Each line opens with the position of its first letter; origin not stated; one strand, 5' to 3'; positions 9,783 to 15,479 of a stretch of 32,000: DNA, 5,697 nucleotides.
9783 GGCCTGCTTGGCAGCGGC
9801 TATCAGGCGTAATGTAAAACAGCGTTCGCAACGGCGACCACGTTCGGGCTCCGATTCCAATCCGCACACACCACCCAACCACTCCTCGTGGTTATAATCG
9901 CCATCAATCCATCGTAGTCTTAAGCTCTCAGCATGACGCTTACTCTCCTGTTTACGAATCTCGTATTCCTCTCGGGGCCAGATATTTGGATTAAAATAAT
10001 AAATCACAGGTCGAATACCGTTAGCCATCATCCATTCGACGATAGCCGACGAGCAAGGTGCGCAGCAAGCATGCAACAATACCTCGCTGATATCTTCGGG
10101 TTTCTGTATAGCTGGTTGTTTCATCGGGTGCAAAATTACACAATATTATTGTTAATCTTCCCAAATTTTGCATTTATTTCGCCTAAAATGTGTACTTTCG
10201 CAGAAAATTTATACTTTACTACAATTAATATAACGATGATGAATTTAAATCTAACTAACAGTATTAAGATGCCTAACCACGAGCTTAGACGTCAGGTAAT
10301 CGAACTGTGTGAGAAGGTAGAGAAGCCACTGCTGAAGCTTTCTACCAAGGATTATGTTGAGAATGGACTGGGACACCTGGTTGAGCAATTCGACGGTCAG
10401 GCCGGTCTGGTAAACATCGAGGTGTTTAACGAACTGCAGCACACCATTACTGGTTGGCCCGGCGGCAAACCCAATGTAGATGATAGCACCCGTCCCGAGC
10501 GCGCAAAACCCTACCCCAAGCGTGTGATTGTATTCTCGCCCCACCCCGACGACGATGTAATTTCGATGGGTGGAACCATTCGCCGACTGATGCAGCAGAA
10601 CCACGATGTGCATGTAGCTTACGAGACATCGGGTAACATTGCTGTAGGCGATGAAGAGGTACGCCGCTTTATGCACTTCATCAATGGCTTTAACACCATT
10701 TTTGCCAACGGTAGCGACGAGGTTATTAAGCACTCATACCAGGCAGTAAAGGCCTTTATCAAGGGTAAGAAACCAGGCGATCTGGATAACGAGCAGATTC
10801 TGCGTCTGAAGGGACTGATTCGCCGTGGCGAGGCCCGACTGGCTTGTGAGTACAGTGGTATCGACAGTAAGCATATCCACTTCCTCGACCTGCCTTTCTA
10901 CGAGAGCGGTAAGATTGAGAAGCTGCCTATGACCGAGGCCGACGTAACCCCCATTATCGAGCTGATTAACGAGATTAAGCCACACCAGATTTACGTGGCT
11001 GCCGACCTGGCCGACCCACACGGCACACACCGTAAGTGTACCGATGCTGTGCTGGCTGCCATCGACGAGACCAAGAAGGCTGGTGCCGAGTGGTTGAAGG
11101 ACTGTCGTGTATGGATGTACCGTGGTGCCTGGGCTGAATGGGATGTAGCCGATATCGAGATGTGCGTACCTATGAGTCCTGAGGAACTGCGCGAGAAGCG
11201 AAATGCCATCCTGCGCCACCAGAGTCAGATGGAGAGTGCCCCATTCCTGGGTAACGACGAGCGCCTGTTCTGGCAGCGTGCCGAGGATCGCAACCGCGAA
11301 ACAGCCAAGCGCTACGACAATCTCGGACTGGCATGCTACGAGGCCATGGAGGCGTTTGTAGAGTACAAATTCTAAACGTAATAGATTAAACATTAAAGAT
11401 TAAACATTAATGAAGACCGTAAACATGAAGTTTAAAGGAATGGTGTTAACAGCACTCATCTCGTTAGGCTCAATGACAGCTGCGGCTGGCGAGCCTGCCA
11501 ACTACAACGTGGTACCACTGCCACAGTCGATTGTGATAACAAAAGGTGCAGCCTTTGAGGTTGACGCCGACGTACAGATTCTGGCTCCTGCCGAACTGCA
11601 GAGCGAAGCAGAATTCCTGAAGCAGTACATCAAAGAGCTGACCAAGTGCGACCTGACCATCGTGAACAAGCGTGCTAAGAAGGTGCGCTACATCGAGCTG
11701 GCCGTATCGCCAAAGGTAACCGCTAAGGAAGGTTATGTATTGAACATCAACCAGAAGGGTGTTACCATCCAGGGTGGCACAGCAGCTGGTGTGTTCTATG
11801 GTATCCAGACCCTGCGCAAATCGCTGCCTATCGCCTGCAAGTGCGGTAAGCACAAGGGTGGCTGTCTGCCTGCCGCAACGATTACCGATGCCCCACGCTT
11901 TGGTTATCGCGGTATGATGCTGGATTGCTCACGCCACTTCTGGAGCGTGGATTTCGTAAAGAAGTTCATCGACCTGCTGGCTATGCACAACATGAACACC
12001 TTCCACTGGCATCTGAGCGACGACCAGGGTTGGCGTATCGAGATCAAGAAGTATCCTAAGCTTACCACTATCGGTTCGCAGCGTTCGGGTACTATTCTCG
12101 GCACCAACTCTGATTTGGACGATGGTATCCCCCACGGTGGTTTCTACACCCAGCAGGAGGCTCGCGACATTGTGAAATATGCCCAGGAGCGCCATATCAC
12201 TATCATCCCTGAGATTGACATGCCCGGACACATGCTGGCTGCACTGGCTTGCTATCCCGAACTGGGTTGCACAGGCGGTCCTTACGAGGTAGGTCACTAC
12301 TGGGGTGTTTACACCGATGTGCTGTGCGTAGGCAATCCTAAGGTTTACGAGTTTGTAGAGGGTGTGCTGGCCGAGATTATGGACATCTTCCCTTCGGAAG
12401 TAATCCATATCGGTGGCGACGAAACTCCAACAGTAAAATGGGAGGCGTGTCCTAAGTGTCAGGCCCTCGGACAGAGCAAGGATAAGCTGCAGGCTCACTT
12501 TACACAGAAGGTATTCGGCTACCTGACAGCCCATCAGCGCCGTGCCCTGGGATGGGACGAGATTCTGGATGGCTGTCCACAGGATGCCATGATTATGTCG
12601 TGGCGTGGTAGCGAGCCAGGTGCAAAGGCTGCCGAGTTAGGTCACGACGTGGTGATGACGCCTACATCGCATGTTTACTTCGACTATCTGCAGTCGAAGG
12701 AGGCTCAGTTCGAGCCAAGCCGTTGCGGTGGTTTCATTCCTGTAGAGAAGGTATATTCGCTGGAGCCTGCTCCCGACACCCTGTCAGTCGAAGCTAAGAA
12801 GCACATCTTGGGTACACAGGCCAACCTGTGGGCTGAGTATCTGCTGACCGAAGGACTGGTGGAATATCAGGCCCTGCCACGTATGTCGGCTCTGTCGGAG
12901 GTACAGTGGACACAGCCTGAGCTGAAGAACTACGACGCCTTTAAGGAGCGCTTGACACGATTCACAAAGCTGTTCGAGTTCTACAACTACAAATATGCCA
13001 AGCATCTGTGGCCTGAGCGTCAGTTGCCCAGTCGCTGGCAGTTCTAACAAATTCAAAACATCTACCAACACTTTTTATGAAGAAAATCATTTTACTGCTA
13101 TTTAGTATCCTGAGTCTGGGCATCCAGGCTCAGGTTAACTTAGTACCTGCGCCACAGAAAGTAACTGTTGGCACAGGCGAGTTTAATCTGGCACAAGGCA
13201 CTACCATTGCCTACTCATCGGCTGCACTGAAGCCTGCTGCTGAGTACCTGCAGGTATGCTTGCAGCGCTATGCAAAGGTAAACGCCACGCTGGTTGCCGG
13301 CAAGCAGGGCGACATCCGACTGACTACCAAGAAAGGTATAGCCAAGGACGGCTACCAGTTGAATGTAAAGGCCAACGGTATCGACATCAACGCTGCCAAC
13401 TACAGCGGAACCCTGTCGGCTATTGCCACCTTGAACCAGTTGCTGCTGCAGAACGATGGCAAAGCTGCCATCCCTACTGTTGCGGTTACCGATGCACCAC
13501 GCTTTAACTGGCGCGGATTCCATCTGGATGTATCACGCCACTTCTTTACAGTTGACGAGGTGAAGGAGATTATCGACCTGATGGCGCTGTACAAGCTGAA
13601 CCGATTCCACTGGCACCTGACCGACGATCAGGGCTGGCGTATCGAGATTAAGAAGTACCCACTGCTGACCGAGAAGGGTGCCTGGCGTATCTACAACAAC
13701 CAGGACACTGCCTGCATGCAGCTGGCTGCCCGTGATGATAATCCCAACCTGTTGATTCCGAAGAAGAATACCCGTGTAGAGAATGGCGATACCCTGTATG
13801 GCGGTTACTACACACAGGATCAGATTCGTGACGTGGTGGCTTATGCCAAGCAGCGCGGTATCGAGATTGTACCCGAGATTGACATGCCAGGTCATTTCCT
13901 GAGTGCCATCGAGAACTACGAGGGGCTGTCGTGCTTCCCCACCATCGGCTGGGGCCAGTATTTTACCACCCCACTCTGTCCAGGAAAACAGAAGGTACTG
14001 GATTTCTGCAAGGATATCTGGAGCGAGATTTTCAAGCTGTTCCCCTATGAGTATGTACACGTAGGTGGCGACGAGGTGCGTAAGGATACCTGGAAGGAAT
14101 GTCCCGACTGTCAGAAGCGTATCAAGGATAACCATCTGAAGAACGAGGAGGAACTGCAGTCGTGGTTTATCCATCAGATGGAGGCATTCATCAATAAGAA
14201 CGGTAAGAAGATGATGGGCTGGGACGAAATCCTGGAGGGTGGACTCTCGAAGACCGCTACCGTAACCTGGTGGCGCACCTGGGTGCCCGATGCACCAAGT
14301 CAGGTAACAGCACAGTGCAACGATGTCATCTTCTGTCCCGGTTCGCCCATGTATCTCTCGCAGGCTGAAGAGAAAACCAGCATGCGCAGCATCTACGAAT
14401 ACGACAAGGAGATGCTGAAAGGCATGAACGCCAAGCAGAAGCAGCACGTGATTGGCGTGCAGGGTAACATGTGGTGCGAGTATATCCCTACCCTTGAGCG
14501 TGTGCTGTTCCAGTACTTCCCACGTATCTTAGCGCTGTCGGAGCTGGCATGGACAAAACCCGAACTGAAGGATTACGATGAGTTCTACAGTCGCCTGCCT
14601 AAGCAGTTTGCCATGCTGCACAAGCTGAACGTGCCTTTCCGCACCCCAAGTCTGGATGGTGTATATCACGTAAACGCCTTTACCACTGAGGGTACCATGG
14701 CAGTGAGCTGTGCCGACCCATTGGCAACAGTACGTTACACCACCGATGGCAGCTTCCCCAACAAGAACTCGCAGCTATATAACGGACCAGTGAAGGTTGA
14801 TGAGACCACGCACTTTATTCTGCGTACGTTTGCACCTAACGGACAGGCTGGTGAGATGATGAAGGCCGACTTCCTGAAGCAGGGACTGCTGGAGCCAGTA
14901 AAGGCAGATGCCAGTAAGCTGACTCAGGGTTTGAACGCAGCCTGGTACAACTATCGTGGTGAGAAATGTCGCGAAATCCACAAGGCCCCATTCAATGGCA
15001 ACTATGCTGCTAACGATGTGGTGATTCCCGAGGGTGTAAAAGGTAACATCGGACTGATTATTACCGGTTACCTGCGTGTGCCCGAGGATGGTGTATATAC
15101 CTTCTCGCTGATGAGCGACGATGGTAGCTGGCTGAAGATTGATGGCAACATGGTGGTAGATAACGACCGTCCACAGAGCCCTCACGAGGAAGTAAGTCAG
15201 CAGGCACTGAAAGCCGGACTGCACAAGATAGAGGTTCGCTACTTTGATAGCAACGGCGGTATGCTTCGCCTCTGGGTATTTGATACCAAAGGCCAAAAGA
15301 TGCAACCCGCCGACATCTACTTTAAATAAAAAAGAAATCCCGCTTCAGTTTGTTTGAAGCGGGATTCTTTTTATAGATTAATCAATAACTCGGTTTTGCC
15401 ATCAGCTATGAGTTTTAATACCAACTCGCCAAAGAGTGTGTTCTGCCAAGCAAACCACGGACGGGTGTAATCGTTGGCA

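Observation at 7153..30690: Family of ~35-bp arrays built from five 7-bp units (core A[T/G]T[G/A]A) recurring at six sites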

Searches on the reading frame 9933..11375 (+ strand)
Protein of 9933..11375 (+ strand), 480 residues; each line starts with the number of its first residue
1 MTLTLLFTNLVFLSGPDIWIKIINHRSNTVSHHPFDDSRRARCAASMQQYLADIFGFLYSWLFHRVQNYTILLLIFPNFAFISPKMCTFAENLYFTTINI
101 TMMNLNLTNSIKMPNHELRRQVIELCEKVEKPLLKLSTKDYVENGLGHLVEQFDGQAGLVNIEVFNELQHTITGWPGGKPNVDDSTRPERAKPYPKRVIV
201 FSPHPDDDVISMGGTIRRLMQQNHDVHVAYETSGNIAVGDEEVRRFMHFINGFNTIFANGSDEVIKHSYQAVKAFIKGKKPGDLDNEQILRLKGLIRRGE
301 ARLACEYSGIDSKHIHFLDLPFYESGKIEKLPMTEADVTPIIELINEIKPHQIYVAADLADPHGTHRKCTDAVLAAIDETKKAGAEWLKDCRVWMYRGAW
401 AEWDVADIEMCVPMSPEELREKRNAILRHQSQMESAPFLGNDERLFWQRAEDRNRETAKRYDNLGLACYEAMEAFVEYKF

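Call 4: search_protein_families(library=pfam, proteins=[window:9933-11375:+])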
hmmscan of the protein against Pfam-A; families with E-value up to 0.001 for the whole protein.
window:9933-11375:+ (480 aa): 1 family
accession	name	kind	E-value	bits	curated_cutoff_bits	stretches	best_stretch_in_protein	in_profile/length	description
PF02585.22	PIG-L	-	4.4e-19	69.7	28.2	1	199-377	1-129/129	GlcNAc-PI de-N-acetylase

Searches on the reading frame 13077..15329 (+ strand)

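Call 4: search_protein_families(library=pfam, proteins=[window:13077-15329:+])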
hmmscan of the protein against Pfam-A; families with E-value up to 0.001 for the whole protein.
window:13077-15329:+ (750 aa): 5 families
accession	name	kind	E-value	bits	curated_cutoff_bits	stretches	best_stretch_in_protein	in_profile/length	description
PF00728.28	Glyco_hydro_20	-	4.5e-110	368.7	22.3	1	143-494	1-347/348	Glycosyl hydrolase family 20, catalytic domain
PF07691.17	PA14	-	3.6e-23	82.4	24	1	617-728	3-124/147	PA14 domain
PF02838.20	Glyco_hydro_20b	-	2.4e-22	80.4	26.1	1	20-140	2-124/124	Glycosyl hydrolase family 20, domain 2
PF13290.12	CHB_HEX_C_1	-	1.2e-12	48.1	22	1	535-593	6-64/67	Chitobiase/beta-hexosaminidase C-terminal domain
PF13287.12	Fn3_assoc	-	1.2e-10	41.8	23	1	544-595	4-55/59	Fn3 associated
